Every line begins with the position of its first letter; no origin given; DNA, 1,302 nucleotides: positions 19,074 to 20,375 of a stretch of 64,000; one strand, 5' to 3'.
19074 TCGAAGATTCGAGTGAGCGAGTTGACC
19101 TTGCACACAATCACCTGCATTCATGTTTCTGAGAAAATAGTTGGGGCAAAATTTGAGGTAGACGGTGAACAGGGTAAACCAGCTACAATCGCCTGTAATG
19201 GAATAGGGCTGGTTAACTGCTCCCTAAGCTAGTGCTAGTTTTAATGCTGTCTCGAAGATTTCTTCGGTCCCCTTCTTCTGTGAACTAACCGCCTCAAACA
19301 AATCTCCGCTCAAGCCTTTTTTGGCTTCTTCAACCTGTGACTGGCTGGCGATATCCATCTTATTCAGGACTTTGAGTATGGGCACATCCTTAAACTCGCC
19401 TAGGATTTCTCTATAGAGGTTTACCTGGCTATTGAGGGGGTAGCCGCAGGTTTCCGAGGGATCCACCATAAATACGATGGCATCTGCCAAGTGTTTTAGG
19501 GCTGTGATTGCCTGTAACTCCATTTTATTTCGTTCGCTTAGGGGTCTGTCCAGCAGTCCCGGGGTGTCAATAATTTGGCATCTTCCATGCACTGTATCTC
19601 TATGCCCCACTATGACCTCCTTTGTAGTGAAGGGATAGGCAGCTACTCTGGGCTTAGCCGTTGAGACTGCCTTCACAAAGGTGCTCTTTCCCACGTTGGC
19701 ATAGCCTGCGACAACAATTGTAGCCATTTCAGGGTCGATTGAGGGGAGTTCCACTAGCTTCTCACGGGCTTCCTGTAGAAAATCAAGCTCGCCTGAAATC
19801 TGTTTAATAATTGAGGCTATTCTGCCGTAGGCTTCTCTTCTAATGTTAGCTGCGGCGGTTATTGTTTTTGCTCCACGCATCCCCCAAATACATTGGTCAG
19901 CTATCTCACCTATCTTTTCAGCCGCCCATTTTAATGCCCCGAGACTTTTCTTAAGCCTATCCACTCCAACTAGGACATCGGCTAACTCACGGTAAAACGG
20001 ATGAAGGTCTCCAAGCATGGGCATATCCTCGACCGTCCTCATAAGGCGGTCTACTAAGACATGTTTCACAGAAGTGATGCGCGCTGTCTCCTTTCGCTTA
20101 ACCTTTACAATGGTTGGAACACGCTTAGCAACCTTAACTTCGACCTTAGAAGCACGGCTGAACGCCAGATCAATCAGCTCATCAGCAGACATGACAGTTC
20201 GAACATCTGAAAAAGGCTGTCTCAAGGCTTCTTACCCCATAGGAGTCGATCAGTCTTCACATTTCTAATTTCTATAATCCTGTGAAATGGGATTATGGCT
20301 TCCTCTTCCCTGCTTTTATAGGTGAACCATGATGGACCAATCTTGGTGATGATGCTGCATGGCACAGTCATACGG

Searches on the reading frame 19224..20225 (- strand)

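Call 86: search_protein_families(library=ncbifam, proteins=[window:19224-20225:-], max_evalue=0.00001)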
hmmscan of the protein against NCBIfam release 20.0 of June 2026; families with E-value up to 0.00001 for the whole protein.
window:19224-20225:- (333 aa): 17 families
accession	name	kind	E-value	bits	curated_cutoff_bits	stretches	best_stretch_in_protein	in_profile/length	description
TIGR02729.1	Obg_CgtA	equivalog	7.1e-18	64.7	280.25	1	167-327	157-324/329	Obg family GTPase CgtA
NF008956.1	PRK12299.1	equivalog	4.8e-17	61.9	300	1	167-327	158-321/327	GTPase ObgE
NF008955.0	PRK12297.1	equivalog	1.3e-14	53.9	406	1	167-328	159-325/429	GTPase ObgE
NF000908.1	PRK00089.1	equivalog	3.9e-12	46.1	237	1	169-311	5-147/291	GTPase Era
TIGR03594.1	GTPase_EngA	equivalog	8.9e-12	44.7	306.7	1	169-328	2-157/432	ribosome biogenesis GTPase Der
NF008954.1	PRK12296.1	equivalog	1.7e-10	40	377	1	167-227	159-219/470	GTPase ObgE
TIGR03156.1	GTP_HflX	equivalog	2e-10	40.1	216.75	1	136-321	159-341/351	GTPase HflX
TIGR03918.1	GTP_HydF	equivalog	4.7e-10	38.8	325.55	1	166-325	6-161/392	[FeFe] hydrogenase H-cluster maturation GTPase HydF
TIGR03596.1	GTPase_YlqF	equivalog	7.1e-10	38.7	208.2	1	140-244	91-194/276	ribosome biogenesis GTPase YlqF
TIGR00231.1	small_GTP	domain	8.5e-10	38.7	42.5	1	169-308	5-142/164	GTP-binding protein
TIGR00436.1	era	equivalog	4.8e-09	36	116.25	1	170-302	3-133/270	GTPase Era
TIGR00437.1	feoB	equivalog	5.5e-08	32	315.65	1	174-307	1-126/594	ferrous iron transport protein B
NF007171.0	PRK09602.1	subfamily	3.4e-07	29.4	387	1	167-207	2-42/397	YchF-related putative GTPase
TIGR00450.1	mnmE_trmE_thdF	equivalog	5.5e-07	29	252.6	1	167-320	209-355/446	tRNA uridine-5-carboxymethylaminomethyl(34) synthesis GTPase MnmE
NF007071.0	PRK09518.1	equivalog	1.9e-06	26.7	953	1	157-299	261-399/706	bifunctional cytidylate kinase/GTPase Der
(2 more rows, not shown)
